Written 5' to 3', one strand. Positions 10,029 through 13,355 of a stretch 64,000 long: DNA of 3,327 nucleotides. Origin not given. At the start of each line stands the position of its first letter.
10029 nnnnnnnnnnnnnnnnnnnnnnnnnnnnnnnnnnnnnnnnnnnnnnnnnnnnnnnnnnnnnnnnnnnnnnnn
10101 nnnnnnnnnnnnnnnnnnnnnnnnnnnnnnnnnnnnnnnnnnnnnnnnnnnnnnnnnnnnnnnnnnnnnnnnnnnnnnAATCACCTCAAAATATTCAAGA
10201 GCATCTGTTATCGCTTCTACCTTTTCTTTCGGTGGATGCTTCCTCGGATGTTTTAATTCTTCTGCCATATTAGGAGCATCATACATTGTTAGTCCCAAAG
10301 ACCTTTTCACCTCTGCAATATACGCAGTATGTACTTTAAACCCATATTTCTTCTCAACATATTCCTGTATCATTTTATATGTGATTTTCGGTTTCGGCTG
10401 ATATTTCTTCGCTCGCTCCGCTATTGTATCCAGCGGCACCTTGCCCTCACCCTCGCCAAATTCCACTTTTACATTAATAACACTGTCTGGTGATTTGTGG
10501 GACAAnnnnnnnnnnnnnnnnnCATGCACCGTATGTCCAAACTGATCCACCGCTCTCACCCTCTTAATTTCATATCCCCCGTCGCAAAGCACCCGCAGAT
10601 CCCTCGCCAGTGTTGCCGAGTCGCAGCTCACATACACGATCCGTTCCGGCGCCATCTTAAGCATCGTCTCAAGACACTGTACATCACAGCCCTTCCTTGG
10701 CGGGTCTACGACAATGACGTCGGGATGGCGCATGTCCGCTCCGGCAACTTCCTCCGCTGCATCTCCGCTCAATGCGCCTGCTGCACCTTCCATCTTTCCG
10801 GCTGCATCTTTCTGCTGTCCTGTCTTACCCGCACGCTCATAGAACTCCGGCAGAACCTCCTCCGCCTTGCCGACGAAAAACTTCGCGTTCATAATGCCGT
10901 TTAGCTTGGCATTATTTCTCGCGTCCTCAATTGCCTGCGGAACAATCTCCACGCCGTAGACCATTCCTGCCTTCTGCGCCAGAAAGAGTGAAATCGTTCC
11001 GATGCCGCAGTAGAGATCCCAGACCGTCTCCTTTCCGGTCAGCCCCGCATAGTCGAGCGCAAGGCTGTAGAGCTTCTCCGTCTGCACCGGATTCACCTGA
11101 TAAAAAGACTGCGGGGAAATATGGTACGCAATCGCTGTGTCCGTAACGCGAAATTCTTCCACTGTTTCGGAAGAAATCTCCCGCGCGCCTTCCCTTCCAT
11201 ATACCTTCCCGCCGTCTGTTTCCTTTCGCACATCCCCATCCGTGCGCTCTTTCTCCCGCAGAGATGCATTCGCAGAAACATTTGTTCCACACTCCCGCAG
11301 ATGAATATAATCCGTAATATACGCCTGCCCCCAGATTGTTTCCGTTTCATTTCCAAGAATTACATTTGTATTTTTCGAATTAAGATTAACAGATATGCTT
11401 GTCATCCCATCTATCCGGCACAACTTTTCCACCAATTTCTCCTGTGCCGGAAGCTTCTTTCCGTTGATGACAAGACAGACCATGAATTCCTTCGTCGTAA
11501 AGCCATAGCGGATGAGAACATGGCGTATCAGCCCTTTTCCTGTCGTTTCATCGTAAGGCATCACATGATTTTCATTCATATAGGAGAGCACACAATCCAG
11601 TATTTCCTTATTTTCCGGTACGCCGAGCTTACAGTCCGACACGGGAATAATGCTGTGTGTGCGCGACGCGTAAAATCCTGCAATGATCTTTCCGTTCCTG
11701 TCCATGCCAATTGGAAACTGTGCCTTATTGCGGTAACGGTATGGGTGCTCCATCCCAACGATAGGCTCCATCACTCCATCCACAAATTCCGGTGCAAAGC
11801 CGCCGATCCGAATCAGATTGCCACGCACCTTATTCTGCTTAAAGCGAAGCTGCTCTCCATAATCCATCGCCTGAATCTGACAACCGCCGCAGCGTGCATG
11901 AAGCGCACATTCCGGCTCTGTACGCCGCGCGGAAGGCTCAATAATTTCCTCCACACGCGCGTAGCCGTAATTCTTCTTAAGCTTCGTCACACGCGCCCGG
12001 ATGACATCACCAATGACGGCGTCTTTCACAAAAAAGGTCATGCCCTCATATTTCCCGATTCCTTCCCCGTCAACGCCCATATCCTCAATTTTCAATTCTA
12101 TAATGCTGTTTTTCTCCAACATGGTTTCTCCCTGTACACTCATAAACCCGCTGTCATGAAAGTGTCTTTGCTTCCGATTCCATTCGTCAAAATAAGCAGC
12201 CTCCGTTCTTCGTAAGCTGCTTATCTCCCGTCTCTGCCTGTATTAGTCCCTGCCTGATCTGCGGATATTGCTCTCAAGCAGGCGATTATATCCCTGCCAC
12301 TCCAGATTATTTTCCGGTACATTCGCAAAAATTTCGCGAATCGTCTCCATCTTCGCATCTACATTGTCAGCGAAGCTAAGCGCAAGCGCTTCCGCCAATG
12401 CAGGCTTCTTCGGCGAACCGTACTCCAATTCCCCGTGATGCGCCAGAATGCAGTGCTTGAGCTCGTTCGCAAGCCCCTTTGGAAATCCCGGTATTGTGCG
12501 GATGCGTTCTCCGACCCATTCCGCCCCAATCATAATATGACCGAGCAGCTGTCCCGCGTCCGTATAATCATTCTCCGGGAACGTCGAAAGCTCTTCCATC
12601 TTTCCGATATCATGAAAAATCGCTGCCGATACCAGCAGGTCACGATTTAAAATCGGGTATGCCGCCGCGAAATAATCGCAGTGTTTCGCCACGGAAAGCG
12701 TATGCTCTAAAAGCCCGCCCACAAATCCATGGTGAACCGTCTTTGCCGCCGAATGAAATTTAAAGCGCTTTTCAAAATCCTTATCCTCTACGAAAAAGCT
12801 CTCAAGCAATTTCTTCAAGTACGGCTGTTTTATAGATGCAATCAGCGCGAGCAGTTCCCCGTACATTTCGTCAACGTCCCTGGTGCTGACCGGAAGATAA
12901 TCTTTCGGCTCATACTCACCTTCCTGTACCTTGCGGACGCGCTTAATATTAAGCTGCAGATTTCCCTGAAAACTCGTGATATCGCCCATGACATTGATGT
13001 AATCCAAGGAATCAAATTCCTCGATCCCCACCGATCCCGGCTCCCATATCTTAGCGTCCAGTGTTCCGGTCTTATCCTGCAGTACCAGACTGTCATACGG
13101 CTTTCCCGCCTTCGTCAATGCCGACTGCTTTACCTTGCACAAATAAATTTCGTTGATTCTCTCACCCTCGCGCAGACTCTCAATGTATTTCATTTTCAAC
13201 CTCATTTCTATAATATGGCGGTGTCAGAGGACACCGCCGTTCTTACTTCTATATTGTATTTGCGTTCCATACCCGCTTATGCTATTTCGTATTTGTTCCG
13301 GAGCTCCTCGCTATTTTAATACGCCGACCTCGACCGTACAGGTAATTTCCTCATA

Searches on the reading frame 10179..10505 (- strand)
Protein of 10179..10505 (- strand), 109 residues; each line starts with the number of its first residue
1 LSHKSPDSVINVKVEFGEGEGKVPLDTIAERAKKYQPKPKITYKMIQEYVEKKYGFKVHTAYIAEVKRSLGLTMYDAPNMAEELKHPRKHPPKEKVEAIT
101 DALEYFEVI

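Call 41: find_homologous_proteins(query=window:10179-10505:-, max_evalue=0.01)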
Query window:10179-10505:- (109 aa): 2465 proteins with E <= 0.01 among 2472 candidates; the best 120 are listed.
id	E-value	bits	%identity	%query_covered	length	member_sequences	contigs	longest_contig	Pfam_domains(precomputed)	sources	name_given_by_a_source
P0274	6.3e-63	227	97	100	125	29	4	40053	-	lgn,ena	-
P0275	1.1e-60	220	94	100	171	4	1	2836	-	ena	-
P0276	3.5e-60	219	94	100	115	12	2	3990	-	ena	-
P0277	4.0e-60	218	94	100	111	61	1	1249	-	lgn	-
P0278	1.5e-59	217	94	100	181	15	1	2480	-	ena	-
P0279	3.9e-59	215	93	100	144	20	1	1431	-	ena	-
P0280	5.0e-59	215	92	100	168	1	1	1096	PF05958.18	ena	-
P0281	5.8e-59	215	90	100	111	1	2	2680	-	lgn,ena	-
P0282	6.7e-59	215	90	100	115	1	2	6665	-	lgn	-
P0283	8.2e-59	214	91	100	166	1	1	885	PF05958.18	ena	-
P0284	1.5e-58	213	92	100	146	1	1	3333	-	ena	-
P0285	2.4e-58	213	92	100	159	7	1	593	-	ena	-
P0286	2.7e-58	213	92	100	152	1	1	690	-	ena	-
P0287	4.3e-58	212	90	100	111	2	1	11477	-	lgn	-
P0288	4.5e-58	212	92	100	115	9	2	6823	-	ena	-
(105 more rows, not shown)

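Call 58: search_protein_families(library=ncbifam, proteins=[window:10179-10505:-], max_evalue=0.1)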
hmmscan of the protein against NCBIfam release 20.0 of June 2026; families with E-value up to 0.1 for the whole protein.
window:10179-10505:- (109 aa): 1 family
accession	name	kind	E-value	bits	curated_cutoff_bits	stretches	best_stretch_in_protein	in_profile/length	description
NF033545.0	transpos_IS630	equivalog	0.0079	15.7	100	1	26-101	59-132/299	IS630 family transposase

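Call 75: search_solved_structures(query=A4, max_evalue=10, show_alignments=2)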
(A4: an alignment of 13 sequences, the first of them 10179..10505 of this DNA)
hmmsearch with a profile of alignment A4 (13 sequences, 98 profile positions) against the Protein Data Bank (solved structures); distinct sequences matched with E-value up to 10: 12.
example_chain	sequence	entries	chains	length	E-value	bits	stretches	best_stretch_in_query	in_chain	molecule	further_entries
7oyc_P2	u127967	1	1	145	0.035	17.6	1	23-93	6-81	40S ribosomal protein S15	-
9e71_BV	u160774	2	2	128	0.074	16.6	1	29-67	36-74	Small ribosomal subunit protein eS24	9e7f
1s3q_A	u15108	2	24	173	0.1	16.1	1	9-85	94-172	ferritin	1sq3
5ls9_A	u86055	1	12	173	0.1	16.1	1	9-85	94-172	Ferritin, putative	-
3kx9_A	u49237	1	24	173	0.23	15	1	9-85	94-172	Ferritin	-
7rro_XA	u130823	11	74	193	0.24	14.9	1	28-64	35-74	Cilia- and flagella-associated protein 20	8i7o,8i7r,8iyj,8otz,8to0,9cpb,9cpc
11yj_X0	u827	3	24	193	0.24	14.9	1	28-64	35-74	Cilia- and flagella-associated protein 20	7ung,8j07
4ru5_A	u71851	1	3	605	0.53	13.8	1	41-81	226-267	tailspike gp27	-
5w94_A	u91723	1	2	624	0.55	13.8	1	26-63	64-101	MAU2 chromatid cohesion factor homolog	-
4xdn_A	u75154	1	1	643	0.56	13.8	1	26-63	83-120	MAU2 chromatid cohesion factor homolog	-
9e78_X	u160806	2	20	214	0.71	13.4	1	27-63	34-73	CFAP20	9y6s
9e2g_1V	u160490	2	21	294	4.3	10.9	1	27-63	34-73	Cilia- and flagella-associated protein 20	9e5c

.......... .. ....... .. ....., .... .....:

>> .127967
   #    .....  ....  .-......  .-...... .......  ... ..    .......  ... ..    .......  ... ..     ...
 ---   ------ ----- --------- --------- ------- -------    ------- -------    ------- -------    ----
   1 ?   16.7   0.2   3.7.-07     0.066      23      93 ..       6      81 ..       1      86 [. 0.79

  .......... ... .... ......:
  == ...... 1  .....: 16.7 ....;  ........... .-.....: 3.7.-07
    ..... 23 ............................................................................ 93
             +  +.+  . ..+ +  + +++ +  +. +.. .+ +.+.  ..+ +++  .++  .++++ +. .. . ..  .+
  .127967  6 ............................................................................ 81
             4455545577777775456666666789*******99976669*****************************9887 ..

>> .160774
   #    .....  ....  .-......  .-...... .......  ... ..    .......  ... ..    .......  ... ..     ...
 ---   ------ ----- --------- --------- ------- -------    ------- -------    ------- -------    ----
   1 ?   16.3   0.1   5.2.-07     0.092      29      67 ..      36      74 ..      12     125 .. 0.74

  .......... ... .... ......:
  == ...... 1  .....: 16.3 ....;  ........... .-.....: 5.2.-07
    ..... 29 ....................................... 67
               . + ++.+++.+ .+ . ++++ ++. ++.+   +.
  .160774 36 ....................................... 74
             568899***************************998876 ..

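Call 92: search_protein_families(library=pfam, alignment_id=A4, max_evalue=1)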
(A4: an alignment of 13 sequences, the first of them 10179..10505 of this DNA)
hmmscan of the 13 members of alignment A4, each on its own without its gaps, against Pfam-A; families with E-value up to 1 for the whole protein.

A. member 1, window:10179-10505:- (109 aa): 0 families

B. families by the number of members that match (of 13 scanned): 8 families
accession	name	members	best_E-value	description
PF13592.12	HTH_33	4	0.034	Winged helix-turn helix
PF00542.24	Ribosomal_L12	3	0.015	Ribosomal protein L7/L12 C-terminal domain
PF13829.11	DUF4191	2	0.095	Domain of unknown function (DUF4191)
PF05958.17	tRNA_U5-meth_tr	1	1.9e-11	tRNA (Uracil-5-)-methyltransferase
PF20939.2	MsrA_helical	1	0.036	Selenoprotein methionine sulfoxide reductase A, helical domain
PF23659.1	UFL1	1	0.041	E3 UFM1-protein ligase 1-like domain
PF10167.14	BORCS8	1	0.11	BLOC-1-related complex sub-unit 8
PF07499.19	RuvA_C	1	0.24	RuvA, C-terminal domain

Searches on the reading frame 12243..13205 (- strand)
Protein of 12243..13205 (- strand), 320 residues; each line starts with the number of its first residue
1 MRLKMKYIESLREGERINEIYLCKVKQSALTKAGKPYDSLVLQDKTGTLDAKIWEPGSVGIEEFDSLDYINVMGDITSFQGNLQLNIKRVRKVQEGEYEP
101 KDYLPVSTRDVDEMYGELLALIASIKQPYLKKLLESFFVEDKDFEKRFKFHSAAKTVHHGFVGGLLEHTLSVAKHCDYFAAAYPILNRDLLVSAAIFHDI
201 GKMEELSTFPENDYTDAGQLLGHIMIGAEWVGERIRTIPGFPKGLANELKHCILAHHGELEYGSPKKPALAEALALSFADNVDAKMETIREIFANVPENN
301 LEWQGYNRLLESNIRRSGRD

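Call 85: find_encoding_contigs(protein=window:12243-13205:-, flank=9000, max_places=8)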
Protein window:12243-13205:- (320 aa): no gene with exactly this product is on record in the collection.
